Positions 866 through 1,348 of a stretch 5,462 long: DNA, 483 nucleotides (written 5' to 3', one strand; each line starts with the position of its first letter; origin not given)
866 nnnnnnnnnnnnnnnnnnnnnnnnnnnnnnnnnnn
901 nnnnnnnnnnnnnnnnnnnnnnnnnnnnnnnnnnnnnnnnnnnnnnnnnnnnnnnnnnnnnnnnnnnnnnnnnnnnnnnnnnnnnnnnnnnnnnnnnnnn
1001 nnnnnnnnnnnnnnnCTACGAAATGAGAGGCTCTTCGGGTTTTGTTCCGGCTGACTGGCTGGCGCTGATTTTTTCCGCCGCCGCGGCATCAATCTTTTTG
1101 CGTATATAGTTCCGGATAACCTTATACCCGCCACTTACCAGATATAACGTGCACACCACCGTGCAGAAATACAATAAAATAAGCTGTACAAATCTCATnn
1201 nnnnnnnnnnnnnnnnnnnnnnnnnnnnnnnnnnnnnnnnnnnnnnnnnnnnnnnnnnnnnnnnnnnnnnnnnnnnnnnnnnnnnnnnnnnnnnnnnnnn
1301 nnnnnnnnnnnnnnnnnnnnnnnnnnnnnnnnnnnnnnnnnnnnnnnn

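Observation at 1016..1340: Candidate type I toxin / antisense-RNA-like module: 60-aa single-TM ORF next to an opposite-strand promoter-terminator pair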

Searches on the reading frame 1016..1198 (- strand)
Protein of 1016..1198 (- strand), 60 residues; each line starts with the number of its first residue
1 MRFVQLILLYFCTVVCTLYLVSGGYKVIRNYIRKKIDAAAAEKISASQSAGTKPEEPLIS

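Call 6: search_protein_families(library=pfam, proteins=[window:1016-1198:-], max_evalue=0.01)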
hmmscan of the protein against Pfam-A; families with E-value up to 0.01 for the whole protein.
window:1016-1198:- (60 aa): 1 family
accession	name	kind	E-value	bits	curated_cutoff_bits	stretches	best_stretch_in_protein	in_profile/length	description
PF07125.16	DUF1378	-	5.8e-40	135.7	25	1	1-59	1-59/59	Protein of unknown function (DUF1378)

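Call 12: search_protein_families(library=phrogs, proteins=[window:1016-1198:-], max_evalue=0.001)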
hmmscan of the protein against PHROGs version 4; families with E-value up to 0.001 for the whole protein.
window:1016-1198:- (60 aa): 1 family
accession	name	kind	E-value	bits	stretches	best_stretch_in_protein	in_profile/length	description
phrog_494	-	unknown function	1.7e-35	121.9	1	1-59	1-59/59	-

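Call 13: search_protein_families(library=ncbifam, proteins=[window:1016-1198:-], max_evalue=0.01)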
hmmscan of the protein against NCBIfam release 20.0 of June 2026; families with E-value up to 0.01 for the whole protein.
window:1016-1198:- (60 aa): 1 family
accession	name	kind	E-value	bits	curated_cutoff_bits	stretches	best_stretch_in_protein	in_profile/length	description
NF008751.0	PRK11784.1-3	equivalog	0.0054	16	361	1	14-43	114-143/367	tRNA 2-selenouridine(34) synthase MnmH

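Call 70: find_related_loci(query=window:1016-1198:-, collection=genome_contigs, flank=1200)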
Query window:1016-1198:- (60 aa) in genome_contigs; peptide patterns used: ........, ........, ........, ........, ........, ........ (x = any residue, [..] = any of these).
258 stretches matched a pattern; 3 encode a relative of the query (tblastn E <= 1e-3); 3 distinct loci.
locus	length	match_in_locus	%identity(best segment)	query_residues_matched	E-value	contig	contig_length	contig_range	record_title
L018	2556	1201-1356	73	1-52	6e-19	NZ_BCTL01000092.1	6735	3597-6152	Cedecea neteri NBRC 105707 = ATCC 33855 strain NBRC 105707, whole genome shotgun sequence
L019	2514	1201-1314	53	1-38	8e-11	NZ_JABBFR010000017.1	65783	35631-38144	Rosenbergiella gaditana strain S61 NODE_17_length_65783_cov_55.506499, whole genome shotgun sequence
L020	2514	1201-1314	53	1-38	8e-11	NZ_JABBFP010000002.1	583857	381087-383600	Rosenbergiella collisarenosi strain 8.8A NODE_2_length_583857_cov_42.218747, whole genome shotgun sequence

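Call 71: find_homologous_proteins(query=window:1016-1198:-, max_evalue=0.001)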
Query window:1016-1198:- (60 aa): 132 proteins with E <= 0.001 among 132 candidates; the best 120 are listed.
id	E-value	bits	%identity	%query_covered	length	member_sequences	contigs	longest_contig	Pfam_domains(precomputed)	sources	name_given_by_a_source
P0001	2.4e-30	120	98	100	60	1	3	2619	PF07125.17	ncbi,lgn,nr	ncbi:DUF1378 family protein [Escherichia coli]|nr:DUF1378 family protein [Escherichia coli] EEY05599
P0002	9.8e-30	118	98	100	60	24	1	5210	PF07125.17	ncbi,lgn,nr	ncbi:DUF1378 family protein [Escherichia coli]|nr:DUF1378 family protein [Escherichia coli]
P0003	8.8e-26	106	86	98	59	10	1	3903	PF07125.17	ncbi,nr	ncbi:DUF1378 family protein [Escherichia coli]|nr:DUF1378 family protein [Escherichia coli]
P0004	9.7e-26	105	100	88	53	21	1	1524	PF07125.17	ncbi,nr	ncbi:TPA: DUF1378 family protein, partial [Escherichia coli O157]|nr:DUF1378 family protein [Escheri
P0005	3.2e-25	104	85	98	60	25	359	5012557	PF07125.17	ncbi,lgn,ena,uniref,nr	ncbi:DUF1378 family protein [Escherichia coli]|uniref:DUF1378 family protein n=1 Tax=Escherichia col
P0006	1.4e-23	99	85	100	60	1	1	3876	PF07125.17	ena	-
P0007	1.7e-23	98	81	98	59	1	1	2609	PF07125.17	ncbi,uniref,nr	ncbi:hypothetical protein Q455_0203710 [Escherichia coli ATCC BAA-2192]|uniref:DUF1378 family protei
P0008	1.7e-23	98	81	98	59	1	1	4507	PF07125.17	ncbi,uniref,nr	ncbi:hypothetical protein WR14_16770 [Escherichia coli]|uniref:DUF1378 family protein n=1 Tax=Escher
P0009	2.0e-22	95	76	98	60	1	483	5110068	PF07125.17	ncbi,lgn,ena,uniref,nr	ncbi:DUF1378 family protein [Shigella sonnei]|uniref:DUF1378 family protein n=3 Tax=Escherichia coli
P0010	3.2e-22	94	76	98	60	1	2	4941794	PF07125.17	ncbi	ncbi:DUF1378 family protein [Escherichia coli]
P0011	3.8e-22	94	76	98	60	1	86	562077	PF07125.17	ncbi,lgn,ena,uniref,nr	ncbi:DUF1378 family protein [Escherichia coli]|uniref:DUF1378 family protein n=1 Tax=Escherichia col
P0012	5.4e-22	94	76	98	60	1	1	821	PF07125.17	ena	-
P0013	7.5e-22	93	75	98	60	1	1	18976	PF07125.17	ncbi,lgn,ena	ncbi:DUF1378 family protein [Escherichia coli]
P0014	7.6e-22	93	76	98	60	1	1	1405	PF07125.17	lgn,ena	-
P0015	1.0e-21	93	76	98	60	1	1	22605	PF07125.17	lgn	-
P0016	1.1e-21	93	75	98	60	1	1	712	PF07125.17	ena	-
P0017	1.1e-21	93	75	98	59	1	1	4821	PF07125.17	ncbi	ncbi:DUF1378 family protein [Escherichia coli]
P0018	1.5e-21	92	75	98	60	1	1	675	PF07125.17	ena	-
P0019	1.5e-21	92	75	98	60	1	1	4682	PF07125.17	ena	-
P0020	2.1e-21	92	75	98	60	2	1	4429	PF07125.17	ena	-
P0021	2.1e-21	92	81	95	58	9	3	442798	PF07125.17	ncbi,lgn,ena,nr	ncbi:DUF1378 family protein [Escherichia coli]|nr:DUF1378 family protein [Escherichia coli] ELO43285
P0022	2.8e-21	92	75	98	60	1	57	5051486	PF07125.17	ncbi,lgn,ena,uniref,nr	ncbi:DUF1378 family protein [Escherichia coli]|uniref:DUF1378 family protein n=1 Tax=Escherichia col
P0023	3.0e-21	91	75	98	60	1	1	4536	PF07125.17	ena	-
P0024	5.7e-21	91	73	98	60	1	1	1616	PF07125.17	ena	-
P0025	5.7e-21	91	75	98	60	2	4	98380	PF07125.17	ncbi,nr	ncbi:TPA: DUF1378 family protein [Escherichia coli]|nr:DUF1378 family protein [Escherichia coli] HAW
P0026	5.8e-21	91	75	98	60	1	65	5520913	PF07125.17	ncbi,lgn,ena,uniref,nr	ncbi:TPA: DUF1378 family protein [Escherichia coli]|uniref:DUF1378 family protein n=4 Tax=Escherichi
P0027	9.0e-21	90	77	93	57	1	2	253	PF07125.17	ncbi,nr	ncbi:DUF1378 family protein [Escherichia coli]|nr:DUF1378 family protein [Escherichia coli] MCV55201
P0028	1.1e-20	90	73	98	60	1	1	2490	PF07125.17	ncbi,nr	ncbi:DUF1378 family protein [Escherichia coli]|nr:DUF1378 family protein [Escherichia coli]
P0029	1.1e-20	90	75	98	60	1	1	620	PF07125.17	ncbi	ncbi:DUF1378 family protein [Escherichia coli]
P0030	1.1e-20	90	73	98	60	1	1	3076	PF07125.17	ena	-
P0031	1.1e-20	90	75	98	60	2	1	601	PF07125.17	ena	-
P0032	1.1e-20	90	75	98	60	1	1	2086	PF07125.17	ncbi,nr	ncbi:TPA: DUF1378 family protein [Escherichia coli]|nr:DUF1378 family protein [Escherichia coli]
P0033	1.1e-20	90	73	98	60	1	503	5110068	PF07125.17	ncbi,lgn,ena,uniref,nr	ncbi:TPA: DUF1378 family protein [Shigella sonnei]|uniref:DUF1378 family protein n=5 Tax=Escherichia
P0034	1.7e-20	89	91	73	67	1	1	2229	PF07125.17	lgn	-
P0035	2.2e-20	89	75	98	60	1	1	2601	PF07125.17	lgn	-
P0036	2.2e-20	89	73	98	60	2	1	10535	PF07125.17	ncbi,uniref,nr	ncbi:DUF1378 family protein [Escherichia coli]|uniref:DUF1378 family protein n=1 Tax=Escherichia col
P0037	2.2e-20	89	73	98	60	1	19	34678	PF07125.17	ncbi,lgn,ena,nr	ncbi:DUF1378 family protein [Escherichia coli]|nr:DUF1378 family protein [Escherichia coli] EFP76758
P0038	2.2e-20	89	73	98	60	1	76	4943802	PF07125.17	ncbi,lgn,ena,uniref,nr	ncbi:DUF1378 family protein [Escherichia coli]|uniref:DUF1378 family protein n=1 Tax=Escherichia col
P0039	2.3e-20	89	77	100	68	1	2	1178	PF07125.17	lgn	-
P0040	3.1e-20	88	73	98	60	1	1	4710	PF07125.17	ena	-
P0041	4.1e-20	88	83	88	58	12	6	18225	PF07125.17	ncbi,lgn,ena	-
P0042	4.7e-20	88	81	88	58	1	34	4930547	PF07125.17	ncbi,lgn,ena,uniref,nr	ncbi:DUF1378 family protein [Escherichia coli]|uniref:DUF1378 family protein n=1 Tax=Escherichia col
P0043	5.9e-20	87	69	98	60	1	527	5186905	PF07125.17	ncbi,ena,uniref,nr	ncbi:DUF1378 family protein [Escherichia coli]|uniref:DUF1378 family protein n=1 Tax=Escherichia col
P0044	6.0e-20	87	69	98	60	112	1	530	PF07125.17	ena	-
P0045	6.3e-20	87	72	97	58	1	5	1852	PF07125.17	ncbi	ncbi:DUF1378 family protein, partial [Escherichia coli]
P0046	7.7e-20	87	73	98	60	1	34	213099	PF07125.17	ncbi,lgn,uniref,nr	ncbi:DUF1378 family protein [Escherichia coli]|uniref:DUF1378 family protein n=1 Tax=Escherichia col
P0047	8.2e-20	87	73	98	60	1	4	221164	PF07125.17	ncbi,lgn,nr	ncbi:DUF1378 family protein [Escherichia coli]|nr:DUF1378 family protein [Escherichia coli]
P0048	8.5e-20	87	69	98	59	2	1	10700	PF07125.17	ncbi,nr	ncbi:TPA: DUF1378 family protein, partial [Escherichia coli]|nr:DUF1378 family protein [Escherichia 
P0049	8.7e-20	87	73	98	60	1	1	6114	PF07125.17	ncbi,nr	ncbi:DUF1378 family protein [Escherichia coli]|nr:DUF1378 family protein [Escherichia coli]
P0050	1.2e-19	86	77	95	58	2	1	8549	PF07125.17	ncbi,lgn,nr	ncbi:DUF1378 family protein [Escherichia coli]|nr:DUF1378 family protein [Escherichia coli]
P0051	1.6e-19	86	81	88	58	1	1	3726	PF07125.17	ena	-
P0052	1.6e-19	86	71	98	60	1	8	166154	PF07125.17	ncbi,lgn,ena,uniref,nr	ncbi:DUF1378 family protein [Escherichia coli]|uniref:DUF1378 family protein n=4 Tax=Escherichia col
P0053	1.7e-19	86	71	98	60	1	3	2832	PF07125.17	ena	-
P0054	2.1e-19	86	100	72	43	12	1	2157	PF07125.17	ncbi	ncbi:DUF1378 family protein, partial [Escherichia coli]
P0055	2.1e-19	86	81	88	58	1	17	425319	PF07125.17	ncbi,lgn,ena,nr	ncbi:DUF1378 family protein [Escherichia coli]|nr:DUF1378 family protein [Escherichia coli] EFO18188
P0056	2.2e-19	86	69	98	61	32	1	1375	PF07125.17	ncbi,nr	ncbi:DUF1378 family protein [Escherichia coli]|nr:DUF1378 family protein [Escherichia coli]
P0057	2.2e-19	86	67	97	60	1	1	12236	PF07125.17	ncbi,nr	ncbi:DUF1378 family protein [Escherichia coli]|nr:DUF1378 family protein [Escherichia coli]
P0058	2.4e-19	85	79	88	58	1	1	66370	PF07125.17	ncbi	-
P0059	2.5e-19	85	70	95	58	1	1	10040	PF07125.17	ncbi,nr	ncbi:DUF1378 family protein, partial [Escherichia coli]|nr:DUF1378 family protein [Escherichia coli]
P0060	2.9e-19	85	68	98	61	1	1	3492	PF07125.17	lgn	-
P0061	3.2e-19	85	69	97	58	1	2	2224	PF07125.17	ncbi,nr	ncbi:DUF1378 family protein, partial [Escherichia coli]|nr:DUF1378 family protein [Escherichia coli]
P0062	4.4e-19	85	72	95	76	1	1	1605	PF07125.17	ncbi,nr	ncbi:TPA: DUF1378 family protein [Escherichia coli]|nr:DUF1378 family protein [Escherichia coli]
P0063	5.3e-19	84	72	95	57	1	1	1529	PF07125.17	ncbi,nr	ncbi:DUF1378 family protein, partial [Escherichia coli]|nr:DUF1378 family protein [Escherichia coli]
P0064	5.6e-19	84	68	98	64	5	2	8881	PF07125.17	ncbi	ncbi:TPA: DUF1378 family protein [Escherichia coli]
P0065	6.0e-19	84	68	98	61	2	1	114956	PF07125.17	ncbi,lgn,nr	ncbi:DUF1378 family protein [Escherichia coli]|nr:DUF1378 family protein [Escherichia coli]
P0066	6.1e-19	84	79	88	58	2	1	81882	PF07125.17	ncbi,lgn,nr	ncbi:DUF1378 family protein [Escherichia coli]|nr:DUF1378 family protein [Escherichia coli]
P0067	6.1e-19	84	91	75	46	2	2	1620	PF07125.17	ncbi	ncbi:TPA: DUF1378 family protein, partial [Escherichia coli]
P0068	9.4e-19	84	70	95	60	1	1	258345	PF07125.17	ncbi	ncbi:DUF1378 family protein [Escherichia coli]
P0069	1.1e-18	83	77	88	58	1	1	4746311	PF07125.17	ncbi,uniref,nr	ncbi:DUF1378 family protein [Escherichia coli]|uniref:DUF1378 family protein n=1 Tax=Escherichia col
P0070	1.2e-18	83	71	98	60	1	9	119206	PF07125.17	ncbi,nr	ncbi:DUF1378 family protein [Escherichia coli]|nr:DUF1378 family protein [Escherichia coli] EKF05194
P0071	1.4e-18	83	84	73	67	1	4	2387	PF07125.17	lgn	-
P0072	1.6e-18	83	89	78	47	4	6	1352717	PF07125.17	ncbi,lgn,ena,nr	ncbi:DUF1378 family protein [Escherichia coli]|nr:DUF1378 family protein [Escherichia sp. MOD1-EC684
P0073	1.7e-18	83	66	97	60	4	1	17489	PF07125.17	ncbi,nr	ncbi:DUF1378 family protein [Escherichia coli]|nr:DUF1378 family protein [Escherichia coli]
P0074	1.9e-18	83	84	73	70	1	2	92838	PF07125.17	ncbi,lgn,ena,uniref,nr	ncbi:TPA: DUF1378 family protein [Escherichia coli]|uniref:DUF1378 family protein n=1 Tax=Escherichi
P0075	2.3e-18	82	64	98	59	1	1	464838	PF07125.17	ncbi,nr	ncbi:DUF1378 family protein [Escherichia coli]|nr:DUF1378 family protein [Escherichia coli]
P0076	2.3e-18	82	77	88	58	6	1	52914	PF07125.17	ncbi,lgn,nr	ncbi:DUF1378 family protein [Escherichia coli O5]|nr:DUF1378 family protein [Escherichia coli O5]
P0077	2.7e-18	82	76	85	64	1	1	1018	PF07125.17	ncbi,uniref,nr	ncbi:DUF1378 family protein [Escherichia coli]|uniref:DUF1378 family protein n=2 Tax=Escherichia col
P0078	2.8e-18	82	68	95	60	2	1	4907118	PF07125.17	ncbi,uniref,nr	ncbi:DUF1378 family protein [Escherichia coli]|uniref:DUF1378 family protein n=1 Tax=Escherichia col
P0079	3.0e-18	82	72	95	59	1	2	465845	PF07125.17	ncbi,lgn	ncbi:TPA: DUF1378 family protein [Escherichia coli]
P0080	3.0e-18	82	78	82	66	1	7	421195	PF07125.17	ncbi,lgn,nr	ncbi:DUF1378 family protein [Escherichia coli]|nr:DUF1378 family protein [Escherichia coli] EGP32927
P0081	3.9e-18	82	64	98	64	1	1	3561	PF07125.17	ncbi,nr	ncbi:DUF1378 family protein [Escherichia coli]|nr:DUF1378 family protein [Escherichia coli]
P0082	4.0e-18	82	68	95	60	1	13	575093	PF07125.17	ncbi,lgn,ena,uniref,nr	ncbi:DUF1378 family protein [Escherichia coli]|uniref:DUF1378 family protein n=1 Tax=Escherichia col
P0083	4.4e-18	82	69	98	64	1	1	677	PF07125.17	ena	-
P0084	4.5e-18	82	83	78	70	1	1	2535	PF07125.17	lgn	-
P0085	4.6e-18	81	66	98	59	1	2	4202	PF07125.17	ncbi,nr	ncbi:TPA: DUF1378 family protein [Escherichia coli]|nr:DUF1378 family protein [Escherichia coli] HAN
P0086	5.1e-18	81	82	73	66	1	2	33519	PF07125.17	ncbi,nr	ncbi:TPA: DUF1378 family protein [Escherichia coli]|nr:DUF1378 family protein [Escherichia coli] HDH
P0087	5.5e-18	81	82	73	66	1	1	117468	PF07125.17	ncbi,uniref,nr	ncbi:DUF1378 family protein [Escherichia sp. 20412-1]|uniref:DUF1378 family protein n=1 Tax=Escheric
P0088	7.5e-18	81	72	90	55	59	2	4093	PF07125.17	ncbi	ncbi:DUF1378 family protein [Escherichia coli]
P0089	7.5e-18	81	71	97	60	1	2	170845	PF07125.17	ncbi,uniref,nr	ncbi:DUF1378 family protein [Escherichia coli]|uniref:DUF1378 family protein n=1 Tax=Escherichia col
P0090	8.6e-18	81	64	97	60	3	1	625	PF07125.17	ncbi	ncbi:DUF1378 family protein [Escherichia coli]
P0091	9.2e-18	81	82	73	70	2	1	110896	PF07125.17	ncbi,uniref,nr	ncbi:DUF1378 family protein [Escherichia sp. 20412-1]|uniref:DUF1378 family protein n=1 Tax=Escheric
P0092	9.5e-18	80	66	98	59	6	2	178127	PF07125.17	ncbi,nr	ncbi:DUF1378 family protein [Escherichia coli]|nr:DUF1378 family protein [Escherichia coli] EJY08176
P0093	1.5e-17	80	72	90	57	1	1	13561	PF07125.17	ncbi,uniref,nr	ncbi:DUF1378 family protein [Escherichia coli]|uniref:DUF1378 family protein n=1 Tax=Escherichia col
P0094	1.9e-17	80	87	75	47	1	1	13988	PF07125.17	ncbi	ncbi:DUF1378 family protein [Escherichia coli]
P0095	1.9e-17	80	71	97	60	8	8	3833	PF07125.17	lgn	-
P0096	2.3e-17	79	63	98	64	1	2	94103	PF07125.17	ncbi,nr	ncbi:DUF1378 family protein [Escherichia coli]|nr:DUF1378 family protein [Escherichia coli] EIX51369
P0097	2.9e-17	79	74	93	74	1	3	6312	PF07125.17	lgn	-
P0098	3.0e-17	79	63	98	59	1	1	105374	PF07125.17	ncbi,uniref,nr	ncbi:DUF1378 family protein [Escherichia coli]|uniref:DUF1378 family protein n=1 Tax=Escherichia col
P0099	3.3e-17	79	77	88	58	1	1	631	PF07125.17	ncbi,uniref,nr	ncbi:DUF1378 family protein [Escherichia coli]|uniref:DUF1378 family protein n=1 Tax=Escherichia col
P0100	3.6e-17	79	66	98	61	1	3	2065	PF07125.17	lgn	-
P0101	4.7e-17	78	74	88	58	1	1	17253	PF07125.17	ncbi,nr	ncbi:TPA: DUF1378 family protein [Escherichia coli]|nr:DUF1378 family protein [Escherichia coli]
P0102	5.0e-17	78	80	73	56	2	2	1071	PF07125.17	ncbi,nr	ncbi:DUF1378 family protein, partial [Escherichia coli]|nr:DUF1378 family protein [Escherichia coli]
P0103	5.7e-17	78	71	85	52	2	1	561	PF07125.17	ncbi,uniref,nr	ncbi:DUF1378 family protein [Escherichia coli]|uniref:DUF1378 family protein n=1 Tax=Escherichia col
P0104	1.3e-16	77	81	78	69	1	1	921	PF07125.17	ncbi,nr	ncbi:TPA: DUF1378 family protein [Escherichia coli]|nr:DUF1378 family protein [Escherichia coli]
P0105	3.4e-16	76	67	92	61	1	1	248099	PF07125.17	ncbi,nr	ncbi:TPA: DUF1378 family protein [Escherichia coli]|nr:DUF1378 family protein [Escherichia coli]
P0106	4.2e-16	75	67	95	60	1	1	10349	PF07125.17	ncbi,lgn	ncbi:DUF1378 family protein [Shigella dysenteriae]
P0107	4.4e-16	75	67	95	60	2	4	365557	PF07125.17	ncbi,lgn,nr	ncbi:DUF1378 family protein [Escherichia coli]|nr:DUF1378 family protein [Escherichia coli] EFO81873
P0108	4.9e-16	75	62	97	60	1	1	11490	PF07125.17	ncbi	ncbi:DUF1378 family protein [Escherichia coli]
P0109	6.0e-16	75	68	98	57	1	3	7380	PF07125.17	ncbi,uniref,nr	ncbi:DUF1378 domain-containing protein [Escherichia coli]|uniref:DUF1378 family protein n=1 Tax=Esch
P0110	6.0e-16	75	64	98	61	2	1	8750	PF07125.17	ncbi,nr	ncbi:TPA: DUF1378 family protein [Escherichia coli]|nr:DUF1378 family protein [Escherichia coli]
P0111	7.8e-16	75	73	82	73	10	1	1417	PF07125.17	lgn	-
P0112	1.5e-15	74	77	78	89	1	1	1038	PF07125.17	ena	-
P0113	4.9e-15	72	59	98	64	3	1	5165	PF07125.17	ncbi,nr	ncbi:DUF1378 family protein [Escherichia coli]|nr:DUF1378 family protein [Escherichia coli]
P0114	5.3e-15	72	61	95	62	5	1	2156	PF07125.17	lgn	-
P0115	7.3e-15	71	65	92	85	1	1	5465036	PF07125.17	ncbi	-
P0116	1.1e-14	71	75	73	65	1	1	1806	PF07125.17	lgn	-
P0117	1.3e-14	71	64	98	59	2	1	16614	PF07125.17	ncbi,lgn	ncbi:DUF1378 family protein [Escherichia coli]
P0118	2.8e-14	70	63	98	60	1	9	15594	PF07125.17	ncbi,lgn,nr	ncbi:DUF1378 family protein [Escherichia coli]|nr:DUF1378 family protein [Escherichia coli] EEX90396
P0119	3.3e-14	69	74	78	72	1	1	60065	PF07125.17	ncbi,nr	ncbi:TPA: DUF1378 family protein [Escherichia coli]|nr:DUF1378 family protein [Escherichia coli]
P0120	3.4e-14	69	65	87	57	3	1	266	PF07125.17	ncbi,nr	ncbi:DUF1378 family protein, partial [Escherichia coli]|nr:DUF1378 family protein [Escherichia coli]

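Call 73: find_related_loci(query=A2, collection=viral_contigs, flank=900)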
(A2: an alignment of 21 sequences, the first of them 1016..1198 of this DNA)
Query A2 (60 aa) in viral_contigs; peptide patterns used: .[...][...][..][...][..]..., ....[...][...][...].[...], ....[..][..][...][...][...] (x = any residue, [..] = any of these).
600 stretches matched a pattern (row limit reached: there are more); 245 encode a relative of the query (tblastn E <= 1e-3); the best 80 are kept; 80 distinct loci.
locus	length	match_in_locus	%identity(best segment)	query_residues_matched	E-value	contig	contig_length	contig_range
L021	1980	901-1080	100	1-60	4e-37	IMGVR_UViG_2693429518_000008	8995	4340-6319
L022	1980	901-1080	100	1-60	4e-37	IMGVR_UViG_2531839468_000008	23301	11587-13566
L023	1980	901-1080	100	1-60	4e-37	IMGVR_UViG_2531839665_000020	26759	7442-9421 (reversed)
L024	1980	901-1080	100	1-60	4e-37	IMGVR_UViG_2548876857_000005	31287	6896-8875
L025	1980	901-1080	100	1-60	4e-37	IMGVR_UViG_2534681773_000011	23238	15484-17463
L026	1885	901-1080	100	1-60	4e-37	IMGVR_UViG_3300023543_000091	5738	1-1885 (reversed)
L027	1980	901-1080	100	1-60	4e-37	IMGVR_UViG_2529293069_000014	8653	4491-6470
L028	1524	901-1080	100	1-60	4e-37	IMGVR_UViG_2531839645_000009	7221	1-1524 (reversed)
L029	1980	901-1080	100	1-60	4e-37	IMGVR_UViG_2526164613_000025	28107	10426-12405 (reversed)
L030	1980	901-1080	100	1-60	4e-37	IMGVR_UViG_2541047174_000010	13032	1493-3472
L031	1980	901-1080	100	1-60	4e-37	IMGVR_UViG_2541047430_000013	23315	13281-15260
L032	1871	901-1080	100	1-60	4e-37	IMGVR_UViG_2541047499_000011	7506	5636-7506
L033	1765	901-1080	100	1-60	4e-37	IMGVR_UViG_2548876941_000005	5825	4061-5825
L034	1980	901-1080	100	1-60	4e-37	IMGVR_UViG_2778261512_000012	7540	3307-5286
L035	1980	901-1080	100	1-60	4e-37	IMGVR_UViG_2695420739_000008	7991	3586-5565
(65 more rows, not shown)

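Call 85: search_protein_families(library=padloc, proteins=[window:1016-1198:-], max_evalue=0.01)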
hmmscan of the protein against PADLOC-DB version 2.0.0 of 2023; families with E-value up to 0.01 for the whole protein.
window:1016-1198:- (60 aa): 0 families
